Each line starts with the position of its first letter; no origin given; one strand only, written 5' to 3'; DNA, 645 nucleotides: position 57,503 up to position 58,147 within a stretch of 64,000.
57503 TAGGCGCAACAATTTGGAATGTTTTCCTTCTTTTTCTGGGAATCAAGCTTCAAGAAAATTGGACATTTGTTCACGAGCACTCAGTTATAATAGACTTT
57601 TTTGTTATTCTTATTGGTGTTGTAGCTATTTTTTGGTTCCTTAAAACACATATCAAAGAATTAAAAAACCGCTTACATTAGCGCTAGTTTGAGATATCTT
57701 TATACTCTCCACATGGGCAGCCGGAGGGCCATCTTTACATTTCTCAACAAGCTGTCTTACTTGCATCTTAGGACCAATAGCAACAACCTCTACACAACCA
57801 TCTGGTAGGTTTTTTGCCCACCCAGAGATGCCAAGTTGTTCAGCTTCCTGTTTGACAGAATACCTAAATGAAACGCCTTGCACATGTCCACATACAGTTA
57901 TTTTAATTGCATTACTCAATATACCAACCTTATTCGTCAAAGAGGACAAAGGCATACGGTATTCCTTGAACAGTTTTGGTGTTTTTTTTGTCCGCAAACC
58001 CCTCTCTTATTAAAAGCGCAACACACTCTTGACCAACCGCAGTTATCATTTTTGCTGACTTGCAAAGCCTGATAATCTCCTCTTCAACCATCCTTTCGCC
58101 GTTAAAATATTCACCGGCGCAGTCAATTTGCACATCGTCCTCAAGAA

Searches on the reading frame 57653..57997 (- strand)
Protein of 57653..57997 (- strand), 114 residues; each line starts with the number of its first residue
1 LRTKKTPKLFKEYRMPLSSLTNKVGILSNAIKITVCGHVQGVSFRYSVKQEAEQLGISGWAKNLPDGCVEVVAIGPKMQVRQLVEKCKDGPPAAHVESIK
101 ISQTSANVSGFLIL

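Call 31: search_protein_families(library=pfam, proteins=[window:57653-57997:-])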
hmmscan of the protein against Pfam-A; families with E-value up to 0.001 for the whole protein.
window:57653-57997:- (114 aa): 1 family
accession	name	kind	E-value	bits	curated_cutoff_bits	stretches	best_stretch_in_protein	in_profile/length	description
PF00708.24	Acylphosphatase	-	5.8e-24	84.6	22.5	1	32-107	2-77/85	Acylphosphatase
